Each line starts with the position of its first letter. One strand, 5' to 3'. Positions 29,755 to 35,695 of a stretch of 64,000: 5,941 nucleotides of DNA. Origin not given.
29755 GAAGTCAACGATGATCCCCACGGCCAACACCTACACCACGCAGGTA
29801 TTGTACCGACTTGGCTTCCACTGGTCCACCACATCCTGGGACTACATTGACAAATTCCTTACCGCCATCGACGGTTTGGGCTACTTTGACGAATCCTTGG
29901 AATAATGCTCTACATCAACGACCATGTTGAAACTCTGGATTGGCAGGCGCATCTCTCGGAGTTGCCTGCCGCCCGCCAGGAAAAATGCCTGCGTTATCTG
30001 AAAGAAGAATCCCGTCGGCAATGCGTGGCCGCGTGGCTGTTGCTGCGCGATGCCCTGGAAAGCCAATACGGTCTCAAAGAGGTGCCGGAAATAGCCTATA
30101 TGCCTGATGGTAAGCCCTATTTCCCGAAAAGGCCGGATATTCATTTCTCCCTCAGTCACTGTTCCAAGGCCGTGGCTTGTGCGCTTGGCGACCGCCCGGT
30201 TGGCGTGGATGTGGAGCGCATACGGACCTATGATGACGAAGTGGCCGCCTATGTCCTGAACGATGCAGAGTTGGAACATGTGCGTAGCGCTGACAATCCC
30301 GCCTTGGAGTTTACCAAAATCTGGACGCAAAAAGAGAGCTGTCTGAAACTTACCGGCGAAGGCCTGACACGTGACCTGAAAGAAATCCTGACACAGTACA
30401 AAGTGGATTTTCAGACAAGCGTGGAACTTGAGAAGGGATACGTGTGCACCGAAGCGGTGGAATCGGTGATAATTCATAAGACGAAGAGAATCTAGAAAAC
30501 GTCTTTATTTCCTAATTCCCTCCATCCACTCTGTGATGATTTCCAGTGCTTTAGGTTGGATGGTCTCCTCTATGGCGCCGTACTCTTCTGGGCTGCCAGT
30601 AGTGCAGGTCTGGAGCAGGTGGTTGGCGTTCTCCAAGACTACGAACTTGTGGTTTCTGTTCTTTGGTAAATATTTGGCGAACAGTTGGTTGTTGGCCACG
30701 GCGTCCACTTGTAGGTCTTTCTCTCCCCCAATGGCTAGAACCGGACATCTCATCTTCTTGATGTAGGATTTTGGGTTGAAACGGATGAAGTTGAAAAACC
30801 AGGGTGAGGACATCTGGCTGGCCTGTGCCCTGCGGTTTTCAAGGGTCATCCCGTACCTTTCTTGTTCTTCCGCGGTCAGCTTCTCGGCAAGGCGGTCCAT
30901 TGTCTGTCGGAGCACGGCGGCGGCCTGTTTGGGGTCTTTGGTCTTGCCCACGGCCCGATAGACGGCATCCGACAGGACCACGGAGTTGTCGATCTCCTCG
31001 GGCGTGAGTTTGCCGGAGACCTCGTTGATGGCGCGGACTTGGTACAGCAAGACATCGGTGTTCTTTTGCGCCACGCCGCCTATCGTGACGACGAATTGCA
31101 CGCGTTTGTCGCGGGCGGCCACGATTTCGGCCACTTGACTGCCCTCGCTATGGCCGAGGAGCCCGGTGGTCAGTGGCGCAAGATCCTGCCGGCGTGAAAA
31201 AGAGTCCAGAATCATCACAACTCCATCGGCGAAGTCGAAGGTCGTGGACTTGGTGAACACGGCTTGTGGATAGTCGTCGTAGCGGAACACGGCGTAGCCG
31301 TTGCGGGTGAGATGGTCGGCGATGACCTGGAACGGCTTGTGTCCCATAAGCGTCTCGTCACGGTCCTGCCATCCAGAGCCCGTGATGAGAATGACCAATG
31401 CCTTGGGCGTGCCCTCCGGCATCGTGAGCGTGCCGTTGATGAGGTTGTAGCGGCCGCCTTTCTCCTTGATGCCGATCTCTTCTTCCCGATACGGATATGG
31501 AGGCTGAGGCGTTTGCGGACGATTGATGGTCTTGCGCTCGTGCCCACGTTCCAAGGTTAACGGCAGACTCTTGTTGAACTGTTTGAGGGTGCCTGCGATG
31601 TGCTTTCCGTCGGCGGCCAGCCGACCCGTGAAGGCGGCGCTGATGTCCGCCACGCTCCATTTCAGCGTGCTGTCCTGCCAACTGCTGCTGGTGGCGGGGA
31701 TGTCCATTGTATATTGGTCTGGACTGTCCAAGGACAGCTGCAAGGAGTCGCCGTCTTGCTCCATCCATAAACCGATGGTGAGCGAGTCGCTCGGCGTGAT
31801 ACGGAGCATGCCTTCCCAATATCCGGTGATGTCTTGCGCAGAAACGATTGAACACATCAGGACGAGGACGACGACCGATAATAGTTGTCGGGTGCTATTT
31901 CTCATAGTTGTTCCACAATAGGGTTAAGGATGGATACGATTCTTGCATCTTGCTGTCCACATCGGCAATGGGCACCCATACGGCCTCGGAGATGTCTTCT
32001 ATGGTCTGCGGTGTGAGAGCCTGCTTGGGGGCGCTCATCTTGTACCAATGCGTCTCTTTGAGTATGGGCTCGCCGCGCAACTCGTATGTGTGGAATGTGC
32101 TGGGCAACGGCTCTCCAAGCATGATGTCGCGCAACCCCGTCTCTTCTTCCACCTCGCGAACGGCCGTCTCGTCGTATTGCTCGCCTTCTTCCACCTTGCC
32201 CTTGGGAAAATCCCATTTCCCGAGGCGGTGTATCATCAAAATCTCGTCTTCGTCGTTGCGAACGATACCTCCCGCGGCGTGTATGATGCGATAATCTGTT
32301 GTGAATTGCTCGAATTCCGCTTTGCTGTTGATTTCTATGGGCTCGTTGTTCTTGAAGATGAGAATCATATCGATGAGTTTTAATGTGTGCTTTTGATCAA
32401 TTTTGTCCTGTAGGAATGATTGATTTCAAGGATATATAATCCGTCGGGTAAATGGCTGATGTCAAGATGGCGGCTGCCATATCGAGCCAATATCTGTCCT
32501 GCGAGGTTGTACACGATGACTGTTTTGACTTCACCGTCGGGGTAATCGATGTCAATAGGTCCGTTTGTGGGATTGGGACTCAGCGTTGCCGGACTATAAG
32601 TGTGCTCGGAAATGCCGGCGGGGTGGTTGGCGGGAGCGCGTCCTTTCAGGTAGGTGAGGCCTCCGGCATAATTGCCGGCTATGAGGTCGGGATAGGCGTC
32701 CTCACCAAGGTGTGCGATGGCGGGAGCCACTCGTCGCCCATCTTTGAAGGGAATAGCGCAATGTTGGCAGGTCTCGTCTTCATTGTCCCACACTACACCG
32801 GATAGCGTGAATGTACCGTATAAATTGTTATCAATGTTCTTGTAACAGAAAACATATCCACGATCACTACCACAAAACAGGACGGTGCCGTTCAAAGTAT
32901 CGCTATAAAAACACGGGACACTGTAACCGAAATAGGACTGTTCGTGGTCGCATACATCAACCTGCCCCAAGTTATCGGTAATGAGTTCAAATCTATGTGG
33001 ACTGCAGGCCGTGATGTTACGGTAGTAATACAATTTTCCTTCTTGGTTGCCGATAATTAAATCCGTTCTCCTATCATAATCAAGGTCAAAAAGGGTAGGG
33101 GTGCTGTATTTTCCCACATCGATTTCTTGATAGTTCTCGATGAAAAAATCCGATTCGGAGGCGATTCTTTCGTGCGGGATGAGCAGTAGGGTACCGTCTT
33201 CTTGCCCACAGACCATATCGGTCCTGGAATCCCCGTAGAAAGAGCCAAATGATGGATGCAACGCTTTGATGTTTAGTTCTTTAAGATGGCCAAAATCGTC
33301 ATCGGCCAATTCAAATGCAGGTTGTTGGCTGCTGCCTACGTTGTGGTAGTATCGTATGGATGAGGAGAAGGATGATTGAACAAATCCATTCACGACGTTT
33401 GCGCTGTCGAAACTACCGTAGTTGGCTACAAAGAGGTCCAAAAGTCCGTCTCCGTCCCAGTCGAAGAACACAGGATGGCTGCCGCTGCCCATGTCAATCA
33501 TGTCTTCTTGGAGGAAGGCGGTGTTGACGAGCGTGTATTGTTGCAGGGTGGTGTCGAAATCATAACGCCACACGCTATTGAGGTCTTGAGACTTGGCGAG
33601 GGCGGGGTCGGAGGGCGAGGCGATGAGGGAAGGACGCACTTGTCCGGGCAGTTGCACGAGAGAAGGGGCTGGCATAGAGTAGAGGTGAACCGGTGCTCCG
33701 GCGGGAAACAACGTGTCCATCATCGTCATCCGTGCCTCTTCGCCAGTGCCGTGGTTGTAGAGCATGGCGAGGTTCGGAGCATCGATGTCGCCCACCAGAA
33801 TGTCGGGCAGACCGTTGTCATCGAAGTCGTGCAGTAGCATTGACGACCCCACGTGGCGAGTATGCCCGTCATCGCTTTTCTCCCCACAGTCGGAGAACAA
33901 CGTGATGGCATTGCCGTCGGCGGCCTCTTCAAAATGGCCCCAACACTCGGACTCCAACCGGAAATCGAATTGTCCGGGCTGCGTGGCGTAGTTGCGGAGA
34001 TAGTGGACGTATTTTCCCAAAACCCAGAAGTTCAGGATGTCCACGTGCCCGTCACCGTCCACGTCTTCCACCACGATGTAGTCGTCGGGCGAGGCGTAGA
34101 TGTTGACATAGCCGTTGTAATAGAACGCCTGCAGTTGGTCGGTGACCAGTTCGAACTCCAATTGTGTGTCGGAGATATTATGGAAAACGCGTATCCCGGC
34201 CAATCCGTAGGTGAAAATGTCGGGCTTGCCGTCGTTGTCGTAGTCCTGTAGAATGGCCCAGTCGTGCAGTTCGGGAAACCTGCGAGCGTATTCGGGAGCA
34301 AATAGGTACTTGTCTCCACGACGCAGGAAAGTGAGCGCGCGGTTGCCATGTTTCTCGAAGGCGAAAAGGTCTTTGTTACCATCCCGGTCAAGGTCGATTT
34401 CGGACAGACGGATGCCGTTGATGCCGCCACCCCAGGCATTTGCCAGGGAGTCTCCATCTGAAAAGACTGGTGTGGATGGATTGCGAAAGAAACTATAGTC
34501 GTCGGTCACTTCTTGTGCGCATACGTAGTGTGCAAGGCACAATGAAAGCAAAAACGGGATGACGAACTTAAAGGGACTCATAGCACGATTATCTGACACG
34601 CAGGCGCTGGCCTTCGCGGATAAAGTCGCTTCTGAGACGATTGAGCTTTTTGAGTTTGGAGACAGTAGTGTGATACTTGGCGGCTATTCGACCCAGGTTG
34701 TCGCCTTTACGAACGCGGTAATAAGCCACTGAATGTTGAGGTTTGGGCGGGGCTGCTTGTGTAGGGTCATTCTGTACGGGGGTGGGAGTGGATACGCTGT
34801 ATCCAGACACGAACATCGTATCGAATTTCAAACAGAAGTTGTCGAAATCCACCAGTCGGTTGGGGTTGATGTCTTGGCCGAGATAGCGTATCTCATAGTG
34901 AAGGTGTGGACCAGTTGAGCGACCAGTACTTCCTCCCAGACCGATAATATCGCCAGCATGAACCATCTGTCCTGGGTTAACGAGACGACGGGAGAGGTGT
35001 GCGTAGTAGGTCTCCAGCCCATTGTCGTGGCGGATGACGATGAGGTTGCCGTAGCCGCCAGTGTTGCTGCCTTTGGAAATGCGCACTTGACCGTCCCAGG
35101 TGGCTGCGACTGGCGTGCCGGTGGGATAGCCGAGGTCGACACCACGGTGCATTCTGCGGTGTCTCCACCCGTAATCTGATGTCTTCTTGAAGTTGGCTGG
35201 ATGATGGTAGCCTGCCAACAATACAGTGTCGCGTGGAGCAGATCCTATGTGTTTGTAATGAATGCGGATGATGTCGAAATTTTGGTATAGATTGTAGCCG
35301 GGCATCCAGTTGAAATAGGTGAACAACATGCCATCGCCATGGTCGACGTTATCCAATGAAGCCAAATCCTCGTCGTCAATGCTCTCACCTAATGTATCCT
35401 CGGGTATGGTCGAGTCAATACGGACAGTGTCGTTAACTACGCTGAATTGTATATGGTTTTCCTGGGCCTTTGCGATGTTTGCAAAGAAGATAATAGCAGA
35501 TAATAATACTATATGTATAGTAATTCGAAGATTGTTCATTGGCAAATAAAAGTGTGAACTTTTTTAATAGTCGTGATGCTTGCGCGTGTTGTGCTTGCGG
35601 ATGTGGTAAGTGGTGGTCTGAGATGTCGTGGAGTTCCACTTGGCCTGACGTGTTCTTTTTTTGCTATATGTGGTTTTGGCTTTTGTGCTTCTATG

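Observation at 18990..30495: Partner-switching pair and alginate-export-type outer-membrane channel packed into one operon with an NRPS and its PPTase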

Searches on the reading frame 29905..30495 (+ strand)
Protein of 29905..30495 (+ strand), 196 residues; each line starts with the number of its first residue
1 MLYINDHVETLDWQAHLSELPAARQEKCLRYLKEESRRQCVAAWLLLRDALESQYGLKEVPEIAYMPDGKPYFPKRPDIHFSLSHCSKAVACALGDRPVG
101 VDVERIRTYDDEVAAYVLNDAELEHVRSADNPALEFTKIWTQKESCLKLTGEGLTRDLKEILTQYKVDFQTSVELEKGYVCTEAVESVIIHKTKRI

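Call 3: search_protein_families(library=pfam, proteins=[window:29905-30495:+], max_evalue=0.01)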
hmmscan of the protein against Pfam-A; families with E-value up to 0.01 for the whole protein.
window:29905-30495:+ (196 aa): 2 families
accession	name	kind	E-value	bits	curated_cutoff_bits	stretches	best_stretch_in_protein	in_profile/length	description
PF01648.25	ACPS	-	9.8e-15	55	25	1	98-173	1-86/111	4'-phosphopantetheinyl transferase superfamily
PF22624.1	AASDHPPT_N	-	2e-05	25.2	27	1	12-93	9-96/100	4'-phosphopantetheinyl transferase, N-terminal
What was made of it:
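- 29905..30495 (+): Sfp-type 4'-phosphopantetheinyl transferase (196 aa). Pfam ACPS E 1e-14 and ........_N (call 3).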

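Call 48: search_protein_families(library=ncbifam, proteins=[window:29905-30495:+], max_evalue=0.001)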
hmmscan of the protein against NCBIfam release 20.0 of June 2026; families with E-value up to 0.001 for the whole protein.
window:29905-30495:+ (196 aa): 6 families
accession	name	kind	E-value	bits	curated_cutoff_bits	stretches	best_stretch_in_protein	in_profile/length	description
NF047349.1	4PPT_AusB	equivalog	4.8e-20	71.9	225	1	45-170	46-168/205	aureusimine biosynthesis 4'-phosphopantetheinyl transferase AusB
NF007676.0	PRK10351.1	equivalog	1.3e-15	57.5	174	1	17-153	9-146/195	4'-phosphopantetheinyl transferase AcpT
NF042922.1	4PPT_HetI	equivalog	1e-12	47.9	370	1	15-162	38-190/235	4'-phosphopantetheinyl transferase HetI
NF007604.0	PRK10251.1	equivalog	4.6e-06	26.3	169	1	53-152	65-163/209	enterobactin synthase subunit EntD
TIGR00556.1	pantethn_trn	domain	7.4e-06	26.1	45.35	1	97-159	3-71/128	phosphopantetheine--protein transferase domain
NF042923.1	4PPT_Npt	exception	4.8e-05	22.8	370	1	24-144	27-148/223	4'-phosphopantetheinyl transferase Npt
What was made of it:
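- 29905..30495 (+): The best NCBIfam match is AusB, 72 bits, below the cutoff of 225 (call 48).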

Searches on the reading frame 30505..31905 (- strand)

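Call 4: search_protein_families(library=pfam, proteins=[window:30505-31905:-], max_evalue=0.01)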
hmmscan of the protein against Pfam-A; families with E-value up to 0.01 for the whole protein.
window:30505-31905:- (466 aa): 5 families
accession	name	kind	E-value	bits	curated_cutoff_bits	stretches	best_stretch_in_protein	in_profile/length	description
PF08840.17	BAAT_C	-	2.5e-07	31.4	20.9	1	247-305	24-82/210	BAAT / Acyl-CoA thioester hydrolase C terminal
PF20434.5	BD-FAE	-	4e-06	26.9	26.8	1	166-408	11-211/215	BD-FAE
PF00561.26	Abhydrolase_1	-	4.9e-05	23.5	25.8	1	188-432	13-241/245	alpha/beta hydrolase fold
PF12146.15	Hydrolase_4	-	0.00019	21.3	27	1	192-430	20-233/239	Serine aminopeptidase, S33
PF01738.24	DLH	-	0.0022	18.1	21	0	378-430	135-187/217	Dienelactone hydrolase family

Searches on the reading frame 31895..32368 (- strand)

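Call 4: search_protein_families(library=pfam, proteins=[window:31895-32368:-], max_evalue=0.01)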
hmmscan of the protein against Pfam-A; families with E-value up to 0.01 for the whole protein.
window:31895-32368:- (157 aa): 2 families
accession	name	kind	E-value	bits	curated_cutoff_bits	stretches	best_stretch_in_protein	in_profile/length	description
PF00293.34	NUDIX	-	1.3e-21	77.4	21.1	1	31-142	5-124/134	NUDIX domain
PF14815.12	NUDIX_4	-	2.5e-05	24.5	35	1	35-137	4-98/113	NUDIX domain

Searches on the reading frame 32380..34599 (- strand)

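Call 4: search_protein_families(library=pfam, proteins=[window:32380-34599:-], max_evalue=0.01)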
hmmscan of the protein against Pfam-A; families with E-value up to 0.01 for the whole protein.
window:32380-34599:- (739 aa): 4 families
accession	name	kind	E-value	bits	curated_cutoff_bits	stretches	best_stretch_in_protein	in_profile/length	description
PF13517.12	FG-GAP_3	-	3.3e-18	66.5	26.9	1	119-189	1-60/61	FG-GAP-like repeat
PF18962.6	Por_Secre_tail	-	4.7e-07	30.4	27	1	675-731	3-67/75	Secretion system C-terminal sorting domain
PF01839.29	FG-GAP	-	0.00017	21.8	22.1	0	382-400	11-27/37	FG-GAP repeat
PF23743.1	Beta-prop_BBS7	-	0.00065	19.5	27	1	455-527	180-250/299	BBS7 beta-propeller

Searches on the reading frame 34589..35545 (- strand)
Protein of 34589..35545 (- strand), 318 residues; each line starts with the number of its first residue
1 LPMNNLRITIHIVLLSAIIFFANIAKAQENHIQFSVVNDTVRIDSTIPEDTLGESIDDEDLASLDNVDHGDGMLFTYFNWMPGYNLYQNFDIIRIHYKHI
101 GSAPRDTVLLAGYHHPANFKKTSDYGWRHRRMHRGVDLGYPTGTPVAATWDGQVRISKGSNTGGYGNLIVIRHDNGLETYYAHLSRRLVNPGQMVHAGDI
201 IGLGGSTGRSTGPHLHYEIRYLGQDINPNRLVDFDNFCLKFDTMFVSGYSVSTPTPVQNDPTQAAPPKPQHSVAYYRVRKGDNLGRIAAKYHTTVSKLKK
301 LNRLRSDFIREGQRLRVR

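Call 4: search_protein_families(library=pfam, proteins=[window:34589-35545:-], max_evalue=0.01)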
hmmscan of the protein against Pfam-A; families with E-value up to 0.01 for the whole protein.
window:34589-35545:- (318 aa): 2 families
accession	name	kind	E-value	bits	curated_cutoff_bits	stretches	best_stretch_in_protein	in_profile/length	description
PF01551.29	Peptidase_M23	-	1.4e-34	118.6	28.7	1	131-228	1-96/96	Peptidase family M23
PF01476.26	LysM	-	1.4e-14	54.2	20.9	1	276-317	1-42/43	LysM domain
